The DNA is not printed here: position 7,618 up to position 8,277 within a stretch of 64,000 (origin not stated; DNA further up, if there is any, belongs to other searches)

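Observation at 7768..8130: Phage-encoded ArfB-like GGQ protein embedded in the tRNA array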

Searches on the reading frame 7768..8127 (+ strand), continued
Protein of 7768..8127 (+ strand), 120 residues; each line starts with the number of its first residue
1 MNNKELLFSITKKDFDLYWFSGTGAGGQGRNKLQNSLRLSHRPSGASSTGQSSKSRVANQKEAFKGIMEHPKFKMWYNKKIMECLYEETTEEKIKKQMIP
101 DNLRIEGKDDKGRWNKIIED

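Call 12: find_homologous_proteins(query=window:7768-8127:+, max_evalue=0.001)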
Query window:7768-8127:+ (120 aa): 156 proteins with E <= 0.001 among 165 candidates; the best 120 are listed.
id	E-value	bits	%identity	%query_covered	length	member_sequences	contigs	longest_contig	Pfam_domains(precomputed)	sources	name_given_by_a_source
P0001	5.2e-75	267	100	100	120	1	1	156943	PF00472.27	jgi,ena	-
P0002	9.3e-60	218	81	95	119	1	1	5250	PF00472.27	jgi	jgi:peptide chain release factor 1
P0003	8.1e-58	211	80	95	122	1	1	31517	PF00472.27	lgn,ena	-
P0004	1.2e-55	204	81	94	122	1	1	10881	PF00472.27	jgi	-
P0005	4.9e-55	203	77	96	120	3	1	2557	PF00472.27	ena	-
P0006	6.7e-54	199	74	95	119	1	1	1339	PF00472.27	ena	-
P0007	1.2e-52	195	75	96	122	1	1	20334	PF00472.27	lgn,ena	-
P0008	1.1e-51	192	69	98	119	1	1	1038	PF00472.27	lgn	-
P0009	2.2e-49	184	71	95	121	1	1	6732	PF00472.27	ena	-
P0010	3.5e-49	184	65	96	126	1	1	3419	PF00472.27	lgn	-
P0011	3.4e-47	177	64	100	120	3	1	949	PF00472.27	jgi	jgi:peptide chain release factor 1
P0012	1.0e-45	172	66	100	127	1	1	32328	PF00472.27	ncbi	-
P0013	1.8e-45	172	71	93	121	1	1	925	PF00472.27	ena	-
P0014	6.3e-45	170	70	99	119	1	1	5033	PF00472.27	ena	-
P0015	1.8e-44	168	65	95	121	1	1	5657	PF00472.27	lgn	-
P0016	1.5e-43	165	62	99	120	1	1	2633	PF00472.27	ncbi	-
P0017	4.7e-43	164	63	97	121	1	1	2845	PF00472.27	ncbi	-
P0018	1.0e-42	163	60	98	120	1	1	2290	PF00472.27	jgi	jgi:peptide chain release factor 1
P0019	1.5e-42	162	63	93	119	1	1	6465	PF00472.27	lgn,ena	-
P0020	2.0e-41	159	62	95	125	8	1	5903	PF00472.27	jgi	jgi:peptide chain release factor 1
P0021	5.3e-41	157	62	95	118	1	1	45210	PF00472.27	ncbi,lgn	-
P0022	5.5e-41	157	66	95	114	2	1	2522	PF00472.27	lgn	-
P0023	2.2e-40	155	60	98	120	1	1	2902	PF00472.27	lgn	-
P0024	4.2e-40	154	65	95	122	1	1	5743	PF00472.27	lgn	-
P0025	1.2e-39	153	60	98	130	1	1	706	PF00472.27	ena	-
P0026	1.0e-38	150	59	95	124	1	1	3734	PF00472.27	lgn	-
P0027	1.3e-38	150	61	95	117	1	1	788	PF00472.27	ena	-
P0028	4.1e-38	148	59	97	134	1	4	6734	PF00472.27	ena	-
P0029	7.1e-38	147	59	97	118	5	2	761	PF00472.27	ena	-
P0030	1.3e-37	146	61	93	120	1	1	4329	PF00472.27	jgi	jgi:peptide chain release factor 1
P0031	2.3e-37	146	60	93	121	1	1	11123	PF00472.27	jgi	jgi:protein subunit release factor B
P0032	1.8e-36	143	57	94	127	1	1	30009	PF00472.27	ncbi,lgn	-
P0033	8.4e-36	140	56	98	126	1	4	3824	PF00472.27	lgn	-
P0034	2.0e-35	139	64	89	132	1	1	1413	PF00472.27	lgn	-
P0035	6.5e-35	138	58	93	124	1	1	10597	PF00472.27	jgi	jgi:protein subunit release factor A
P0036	1.0e-34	137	57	95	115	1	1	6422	PF00472.27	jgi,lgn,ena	-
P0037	1.1e-34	137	56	98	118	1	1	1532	PF00472.27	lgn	-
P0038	1.7e-34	136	54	93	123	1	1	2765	PF00472.27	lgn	-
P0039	1.8e-34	136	58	93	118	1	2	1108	PF00472.27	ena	-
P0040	2.1e-34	136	55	98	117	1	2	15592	PF00472.27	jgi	jgi:peptide chain release factor 1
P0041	2.4e-34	136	56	93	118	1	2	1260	PF00472.27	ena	-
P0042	4.3e-34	135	55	95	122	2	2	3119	PF00472.27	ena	-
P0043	8.5e-34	134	57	97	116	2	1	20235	PF00472.27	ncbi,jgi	-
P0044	8.5e-34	134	55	97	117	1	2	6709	PF00472.27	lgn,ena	-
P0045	8.8e-34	134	54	95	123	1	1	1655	PF00472.27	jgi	jgi:peptide chain release factor 1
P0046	9.3e-34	134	54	95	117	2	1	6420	PF00472.27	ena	-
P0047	1.7e-33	133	55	93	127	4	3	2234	PF00472.27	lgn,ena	-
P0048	1.8e-33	133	57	91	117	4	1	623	PF00472.27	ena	-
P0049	2.0e-33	133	55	97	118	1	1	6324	PF00472.27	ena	-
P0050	2.6e-33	132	57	93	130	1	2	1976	PF00472.27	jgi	-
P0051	2.6e-33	132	58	93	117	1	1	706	PF00472.27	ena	-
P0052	3.3e-33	132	54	94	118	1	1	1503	PF00472.27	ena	-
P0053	4.6e-33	132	55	93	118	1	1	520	PF00472.27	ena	-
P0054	6.0e-33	131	52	98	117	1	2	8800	PF00472.27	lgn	-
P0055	6.7e-33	131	58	97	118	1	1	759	PF00472.27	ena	-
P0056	1.3e-32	130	56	98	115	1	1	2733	PF00472.27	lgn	-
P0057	1.4e-32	130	55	93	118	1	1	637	PF00472.27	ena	-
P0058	1.8e-32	130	57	98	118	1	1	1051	PF00472.27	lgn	-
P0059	2.2e-32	129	52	98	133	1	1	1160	PF00472.27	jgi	jgi:peptide chain release factor 1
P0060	2.7e-32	129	51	98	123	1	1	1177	PF00472.27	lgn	-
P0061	2.8e-32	129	53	93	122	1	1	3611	PF00472.27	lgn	-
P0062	3.9e-32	129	57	88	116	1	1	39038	PF00472.27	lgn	-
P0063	5.5e-32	128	52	95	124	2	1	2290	PF00472.27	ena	-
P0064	6.9e-32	128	55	93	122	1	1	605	PF00472.27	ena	-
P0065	7.1e-32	128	53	96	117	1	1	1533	PF00472.27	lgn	-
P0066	7.3e-32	128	58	90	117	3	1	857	PF00472.27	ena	-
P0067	7.8e-32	128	56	95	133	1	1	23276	PF00472.27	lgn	-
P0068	8.5e-32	128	56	96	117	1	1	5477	PF00472.27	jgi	-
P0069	1.1e-31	127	54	95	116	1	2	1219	PF00472.27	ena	-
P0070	1.5e-31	127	52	96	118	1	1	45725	PF00472.27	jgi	jgi:protein subunit release factor A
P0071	1.5e-31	127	54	95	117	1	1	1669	PF00472.27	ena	-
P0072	1.5e-31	127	51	93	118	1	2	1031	PF00472.27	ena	-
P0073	1.9e-31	126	56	93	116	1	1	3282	PF00472.27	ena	-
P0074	2.2e-31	126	57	86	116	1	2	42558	PF00472.27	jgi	-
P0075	3.3e-31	126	51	96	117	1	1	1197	PF00472.27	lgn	-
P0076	3.6e-31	126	53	93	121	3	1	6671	PF00472.27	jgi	jgi:peptide chain release factor 1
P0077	3.9e-31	125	57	86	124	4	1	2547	PF00472.27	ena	-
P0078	5.5e-31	125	57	86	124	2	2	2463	PF00472.27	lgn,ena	-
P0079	6.1e-31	125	54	90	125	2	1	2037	PF00472.27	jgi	jgi:peptide chain release factor 1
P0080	7.0e-31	125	57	86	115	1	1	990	PF00472.27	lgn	-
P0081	7.4e-31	125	56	88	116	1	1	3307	PF00472.27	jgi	-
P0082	1.5e-30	124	53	93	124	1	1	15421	PF00472.27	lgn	-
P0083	1.9e-30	123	51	98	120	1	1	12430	PF00472.27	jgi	-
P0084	2.2e-30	123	58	86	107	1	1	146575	PF00472.27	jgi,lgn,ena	-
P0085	4.0e-30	122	54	94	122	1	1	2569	PF00472.27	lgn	-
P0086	4.1e-30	122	54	93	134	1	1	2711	PF00472.27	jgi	-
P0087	4.4e-30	122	57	91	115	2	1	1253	PF00472.27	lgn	-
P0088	4.6e-30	122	54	94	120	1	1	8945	PF00472.27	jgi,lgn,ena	-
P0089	5.3e-30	122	52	95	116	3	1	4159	PF00472.27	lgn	-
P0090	5.6e-30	122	56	93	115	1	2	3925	PF00472.27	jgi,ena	-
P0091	6.3e-30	122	50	99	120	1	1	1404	PF00472.27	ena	-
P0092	7.3e-30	121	50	92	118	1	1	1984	PF00472.27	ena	-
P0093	7.6e-30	121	54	93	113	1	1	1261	PF00472.27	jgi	jgi:hypothetical protein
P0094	1.2e-29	121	51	93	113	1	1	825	PF00472.27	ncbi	-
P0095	1.4e-29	120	57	86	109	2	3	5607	PF00472.27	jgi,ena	-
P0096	1.7e-29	120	58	88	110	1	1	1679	PF00472.27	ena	-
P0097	1.7e-29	120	55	86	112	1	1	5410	PF00472.27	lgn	-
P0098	2.3e-29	120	53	86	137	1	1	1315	PF00472.27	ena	-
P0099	2.4e-29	120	59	86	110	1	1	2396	PF00472.27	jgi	-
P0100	2.9e-29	119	52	97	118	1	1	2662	PF00472.27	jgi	jgi:hypothetical protein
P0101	3.3e-29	119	54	93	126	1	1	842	PF00472.27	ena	-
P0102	3.3e-29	119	57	86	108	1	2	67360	PF00472.27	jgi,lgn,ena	-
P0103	6.9e-29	118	56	86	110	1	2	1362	PF00472.27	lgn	-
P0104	1.2e-28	117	53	93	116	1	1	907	PF00472.27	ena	-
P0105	1.3e-28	117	56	88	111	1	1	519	PF00472.27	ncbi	-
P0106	1.4e-28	117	59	86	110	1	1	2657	PF00472.27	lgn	-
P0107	1.5e-28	117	49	95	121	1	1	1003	PF00472.27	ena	-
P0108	1.7e-28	117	53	93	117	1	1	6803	PF00472.27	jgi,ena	-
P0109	1.7e-28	117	57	86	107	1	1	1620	PF00472.27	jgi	jgi:peptide chain release factor 1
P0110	2.9e-28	116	52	93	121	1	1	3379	PF00472.27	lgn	-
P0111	2.9e-28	116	54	87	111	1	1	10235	PF00472.27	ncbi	-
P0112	3.1e-28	116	50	93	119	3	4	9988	PF00472.27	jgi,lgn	-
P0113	3.6e-28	116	50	93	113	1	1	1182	PF00472.27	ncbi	-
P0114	3.9e-28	116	52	90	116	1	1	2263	PF00472.27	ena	-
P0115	5.5e-28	115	56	86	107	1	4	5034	PF00472.27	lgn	-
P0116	5.7e-28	115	52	93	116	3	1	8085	PF00472.27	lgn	-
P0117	6.0e-28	115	50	93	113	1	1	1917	PF00472.27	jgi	jgi:protein subunit release factor A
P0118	2.5e-27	113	66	67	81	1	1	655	PF00472.27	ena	-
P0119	3.3e-27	113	52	86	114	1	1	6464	PF00472.27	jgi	jgi:peptide chain release factor 1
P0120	3.4e-27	113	53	85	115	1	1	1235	PF00472.27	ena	-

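Call 16: find_encoding_contigs(protein=P0003, flank=10000, max_places=2)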
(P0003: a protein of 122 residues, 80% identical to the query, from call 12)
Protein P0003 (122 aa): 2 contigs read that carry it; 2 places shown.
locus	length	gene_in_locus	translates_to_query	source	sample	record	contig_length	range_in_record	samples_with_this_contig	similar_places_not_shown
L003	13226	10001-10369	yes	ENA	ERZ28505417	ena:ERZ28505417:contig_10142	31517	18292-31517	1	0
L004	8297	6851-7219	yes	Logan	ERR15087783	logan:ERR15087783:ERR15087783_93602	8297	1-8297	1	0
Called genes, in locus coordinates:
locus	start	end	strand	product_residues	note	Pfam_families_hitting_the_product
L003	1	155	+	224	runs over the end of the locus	-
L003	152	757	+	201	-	PF23780:S-AdoMet_lyase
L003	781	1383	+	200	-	PF10127:RlaP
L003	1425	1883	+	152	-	-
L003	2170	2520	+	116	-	PF00565:SNase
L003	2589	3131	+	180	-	PF10263:SprT-like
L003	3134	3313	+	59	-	-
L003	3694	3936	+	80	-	-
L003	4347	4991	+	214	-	PF00092:VWA (weak)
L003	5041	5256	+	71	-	-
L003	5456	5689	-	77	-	-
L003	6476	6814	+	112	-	-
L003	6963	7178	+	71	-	-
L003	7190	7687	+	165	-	-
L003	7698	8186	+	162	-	-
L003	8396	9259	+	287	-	PF04055:Radical_SAM (weak)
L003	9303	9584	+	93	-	-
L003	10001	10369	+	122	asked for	PF00472:RF-1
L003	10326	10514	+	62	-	-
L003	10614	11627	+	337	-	PF09414:RNA_ligase, PF18043:T4_Rnl2_C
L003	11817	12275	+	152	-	-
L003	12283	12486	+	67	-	-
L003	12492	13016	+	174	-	PF13395:HNH_4 (faint), PF01844:HNH, PF14279:HNH_5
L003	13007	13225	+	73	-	?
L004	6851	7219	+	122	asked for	PF00472:RF-1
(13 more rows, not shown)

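Call 17: find_encoding_contigs(protein=P0084, flank=10000, max_places=2)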
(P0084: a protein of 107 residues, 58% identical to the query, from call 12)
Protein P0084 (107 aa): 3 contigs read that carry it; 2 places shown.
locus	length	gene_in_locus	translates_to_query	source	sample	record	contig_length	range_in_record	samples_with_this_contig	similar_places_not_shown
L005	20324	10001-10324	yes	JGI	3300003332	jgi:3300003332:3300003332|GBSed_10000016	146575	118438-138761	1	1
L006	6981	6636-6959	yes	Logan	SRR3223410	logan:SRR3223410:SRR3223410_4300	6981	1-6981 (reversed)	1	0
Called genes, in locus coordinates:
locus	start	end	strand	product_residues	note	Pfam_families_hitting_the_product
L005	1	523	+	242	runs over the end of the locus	-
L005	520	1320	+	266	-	PF07460:NUMOD3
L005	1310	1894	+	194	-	PF00149:Metallophos, PF12850:Metallophos_2 (faint)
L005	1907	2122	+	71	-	-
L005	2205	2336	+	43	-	-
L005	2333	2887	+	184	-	-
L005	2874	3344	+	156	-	-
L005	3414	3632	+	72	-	-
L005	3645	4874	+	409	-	PF01145:Band_7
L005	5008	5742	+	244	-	-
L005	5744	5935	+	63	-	-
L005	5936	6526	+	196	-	PF18907:DUF5662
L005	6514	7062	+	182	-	PF18143:HAD_SAK_2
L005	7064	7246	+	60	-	-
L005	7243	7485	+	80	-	-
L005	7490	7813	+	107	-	-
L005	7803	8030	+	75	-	-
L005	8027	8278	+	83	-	-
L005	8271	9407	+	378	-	PF21189:PHA02142, PF09414:RNA_ligase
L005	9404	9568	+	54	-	-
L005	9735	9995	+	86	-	-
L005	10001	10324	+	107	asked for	PF00472:RF-1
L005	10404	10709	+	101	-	-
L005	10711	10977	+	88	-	-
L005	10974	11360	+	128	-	-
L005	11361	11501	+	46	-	-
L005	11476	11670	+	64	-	-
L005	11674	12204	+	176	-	-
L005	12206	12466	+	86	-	-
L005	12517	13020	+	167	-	PF01464:SLT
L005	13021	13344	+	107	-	-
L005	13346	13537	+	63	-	-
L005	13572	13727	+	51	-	-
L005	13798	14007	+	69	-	-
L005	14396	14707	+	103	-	-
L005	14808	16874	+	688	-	PF27249:MJ0330_N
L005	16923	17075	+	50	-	-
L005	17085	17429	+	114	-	-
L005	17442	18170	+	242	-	PF01695:IstB_IS21 (weak)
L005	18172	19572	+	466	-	PF03796:DnaB_C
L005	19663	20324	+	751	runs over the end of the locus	PF13589:HATPase_c_3 (faint)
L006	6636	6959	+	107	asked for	PF00472:RF-1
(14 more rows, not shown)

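Call 19: find_related_loci(query=A1, collection=viral_contigs, flank=10000)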
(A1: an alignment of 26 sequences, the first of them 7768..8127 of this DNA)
Query A1 (120 aa) in viral_contigs; peptide patterns used: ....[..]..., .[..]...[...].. (x = any residue, [..] = any of these).
540 stretches matched a pattern; 435 encode a relative of the query (tblastn E <= 1e-3); the best 80 are kept; 80 distinct loci.
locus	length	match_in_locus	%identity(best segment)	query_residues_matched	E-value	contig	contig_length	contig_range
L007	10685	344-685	58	4-117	3e-45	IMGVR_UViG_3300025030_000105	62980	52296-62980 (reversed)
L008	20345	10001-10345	57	3-117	7e-45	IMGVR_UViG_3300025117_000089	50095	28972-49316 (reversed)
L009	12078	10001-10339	57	4-117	4e-38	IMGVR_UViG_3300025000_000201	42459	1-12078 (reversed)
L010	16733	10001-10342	54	4-117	2e-37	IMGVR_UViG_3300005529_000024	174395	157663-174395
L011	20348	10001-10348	51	4-119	2e-37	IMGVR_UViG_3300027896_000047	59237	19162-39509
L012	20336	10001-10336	55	4-115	3e-37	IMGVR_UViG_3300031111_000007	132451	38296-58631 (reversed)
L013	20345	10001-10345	54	3-117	1e-36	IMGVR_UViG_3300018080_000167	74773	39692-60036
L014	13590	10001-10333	56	4-114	1e-36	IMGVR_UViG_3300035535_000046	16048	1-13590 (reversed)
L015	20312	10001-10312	58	4-106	1e-35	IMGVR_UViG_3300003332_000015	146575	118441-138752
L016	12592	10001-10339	54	4-117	1e-34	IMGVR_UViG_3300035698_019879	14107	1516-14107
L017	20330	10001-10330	52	4-114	5e-35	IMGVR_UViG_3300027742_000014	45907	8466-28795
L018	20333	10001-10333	52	4-114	5e-35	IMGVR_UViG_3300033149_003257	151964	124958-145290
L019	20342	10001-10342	50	4-118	5e-35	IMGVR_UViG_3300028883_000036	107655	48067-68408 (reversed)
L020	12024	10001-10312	57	4-106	4e-34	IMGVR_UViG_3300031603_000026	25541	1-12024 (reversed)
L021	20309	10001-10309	57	5-106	3e-34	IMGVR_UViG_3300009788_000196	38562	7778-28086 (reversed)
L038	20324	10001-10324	47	4-106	2e-27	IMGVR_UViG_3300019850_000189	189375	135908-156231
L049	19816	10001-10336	39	1-114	5e-24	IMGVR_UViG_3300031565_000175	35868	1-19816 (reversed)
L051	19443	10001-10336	42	3-106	5e-24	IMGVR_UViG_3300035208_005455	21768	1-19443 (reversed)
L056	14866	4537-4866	41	8-114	3e-23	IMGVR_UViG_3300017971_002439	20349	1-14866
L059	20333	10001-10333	42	3-114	7e-23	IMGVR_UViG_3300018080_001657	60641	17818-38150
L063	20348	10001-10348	40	3-119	4e-22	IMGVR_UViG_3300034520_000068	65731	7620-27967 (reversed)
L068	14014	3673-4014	39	3-116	1e-21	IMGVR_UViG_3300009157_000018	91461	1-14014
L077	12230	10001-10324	41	4-106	7e-20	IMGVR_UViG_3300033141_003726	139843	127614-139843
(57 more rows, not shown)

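Call 23: search_protein_families(library=pfam, proteins=[L038:18042-19475:+, L063:14333-15199:+, L068:6805-8646:-, L051:14562-16322:+, L049:9250-9897:-, L056:7588-8706:+, L077:3595-5808:+, L059:5784-8207:+, L049:6056-7381:+], max_evalue=0.001)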
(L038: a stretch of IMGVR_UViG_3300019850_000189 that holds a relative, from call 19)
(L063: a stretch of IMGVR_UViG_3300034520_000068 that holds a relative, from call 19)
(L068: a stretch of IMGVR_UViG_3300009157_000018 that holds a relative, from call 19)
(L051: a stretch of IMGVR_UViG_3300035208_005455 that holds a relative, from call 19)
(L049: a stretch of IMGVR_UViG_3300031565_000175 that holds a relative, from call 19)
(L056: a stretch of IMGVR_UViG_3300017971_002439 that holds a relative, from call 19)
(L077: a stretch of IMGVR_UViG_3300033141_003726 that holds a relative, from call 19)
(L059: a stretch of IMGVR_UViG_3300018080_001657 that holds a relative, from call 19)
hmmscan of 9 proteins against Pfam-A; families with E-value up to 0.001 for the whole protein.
L038:18042-19475:+ (478 aa): 6 families
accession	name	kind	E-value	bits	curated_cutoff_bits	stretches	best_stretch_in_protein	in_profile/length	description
PF04851.21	ResIII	-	7.9e-25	88.1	22.5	1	108-245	3-163/164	Type III restriction enzyme, res subunit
PF00271.37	Helicase_C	-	5.6e-15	56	23.5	1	328-428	5-109/110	Helicase conserved C-terminal domain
PF00270.35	DEAD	-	2e-11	44.3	26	1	111-245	2-161/167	DEAD/DEAH box helicase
PF16203.11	ERCC3_RAD25_C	-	1.9e-06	27.8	27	1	360-434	81-157/248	ERCC3/RAD25/XPB C-terminal helicase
PF18766.7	SWI2_SNF2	-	2.9e-06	27.5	26.7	1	127-249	22-160/221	SWI2/SNF2 ATPase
PF13307.12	Helicase_C_2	-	6.6e-06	26.7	25.3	1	332-407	3-89/170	Helicase C-terminal domain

L063:14333-15199:+ (289 aa): 4 families
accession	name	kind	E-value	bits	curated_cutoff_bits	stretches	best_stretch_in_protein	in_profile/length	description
PF01555.25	N6_N4_Mtase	-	3.2e-41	142.1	26.7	1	31-262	1-218/221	DNA methylase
PF01170.24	UPF0020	-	0.00043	20.5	22.3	0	204-239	6-42/197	RMKL-like, methyltransferase domain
PF13847.12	Methyltransf_31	-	0.00079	19.6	27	0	225-261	3-42/145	Methyltransferase domain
PF13649.12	Methyltransf_25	-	0.00086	20.4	27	0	229-262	1-36/97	Methyltransferase domain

L068:6805-8646:- (614 aa): 8 families
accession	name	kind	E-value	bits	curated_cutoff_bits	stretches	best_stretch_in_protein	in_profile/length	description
PF02463.25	SMC_N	-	9.9e-19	68.1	40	1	3-608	2-205/220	RecF/RecN/SMC N terminal domain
PF13476.12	AAA_23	-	6.5e-13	50.2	27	1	5-204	1-193/201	AAA domain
PF13166.12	AAA_13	-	2e-10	40.5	36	1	309-603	251-572/713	AAA domain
PF13175.12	AAA_15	-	6.2e-07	29.8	32.1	1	1-46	1-45/374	AAA ATPase domain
PF00005.33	ABC_tran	-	4.7e-06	27.7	25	0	23-47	10-34/137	ABC transporter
PF13558.12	SbcC_Walker_B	-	2.8e-05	24.7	27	1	520-586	12-89/90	SbcC/RAD50-like, Walker B motif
PF13555.12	AAA_29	-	4.1e-05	23.7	27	1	4-52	2-50/61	P-loop containing region of AAA domain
PF13304.12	AAA_21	-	0.00011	22.9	27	0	26-48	1-23/304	AAA domain, putative AbiEii toxin, Type IV TA system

L051:14562-16322:+ (587 aa): 3 families
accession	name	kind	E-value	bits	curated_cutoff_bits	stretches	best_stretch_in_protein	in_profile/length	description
PF01612.26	DNA_pol_A_exo1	-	7.7e-21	75.1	23.6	1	235-422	6-172/173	3'-5' exonuclease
PF03167.25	UDG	-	3.1e-19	69.9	24.3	1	44-193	4-133/141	Uracil DNA glycosylase superfamily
PF00476.26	DNA_pol_A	-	1.4e-16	60.9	34.3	1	470-584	12-123/381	DNA polymerase family A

L049:9250-9897:- (216 aa): 0 families

L056:7588-8706:+ (373 aa): 3 families
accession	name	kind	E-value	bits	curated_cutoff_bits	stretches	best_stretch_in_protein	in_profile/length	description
PF00154.27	RecA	-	8.8e-13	48.7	27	1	3-282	1-260/262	recA bacterial DNA recombination protein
PF06745.19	ATPase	-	1.1e-05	25.3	26.6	1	37-156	5-131/231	KaiC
PF13481.12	AAA_25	-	9.1e-05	22.6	27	1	48-108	25-97/195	AAA domain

L077:3595-5808:+ (738 aa): 2 families
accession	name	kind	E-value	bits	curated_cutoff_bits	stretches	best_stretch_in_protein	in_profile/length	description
PF02867.20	Ribonuc_red_lgC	-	2e-115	386.9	23.9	1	77-540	2-521/523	Ribonucleotide reductase, barrel domain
PF12637.14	TSCPD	-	1.4e-05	25.8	22.8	1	630-703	13-85/88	TSCPD domain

L059:5784-8207:+ (808 aa): 4 families
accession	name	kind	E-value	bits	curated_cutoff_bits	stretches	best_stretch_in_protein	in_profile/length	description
PF17657.6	DNA_pol3_finger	-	6.7e-48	162.6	22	1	232-404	1-166/166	Bacterial DNA polymerase III alpha subunit finger domain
PF07733.18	DNA_pol3_alpha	-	7.3e-41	140.9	23.9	1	68-229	96-260/260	Bacterial DNA polymerase III alpha NTPase domain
PF14579.12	HHH_6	-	3.9e-21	75.5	25.6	1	477-561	1-89/90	Helix-hairpin-helix motif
PF01336.31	tRNA_anti-codon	-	5.8e-08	33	27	1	684-741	7-63/75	OB-fold nucleic acid binding domain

L049:6056-7381:+ (442 aa): 0 families
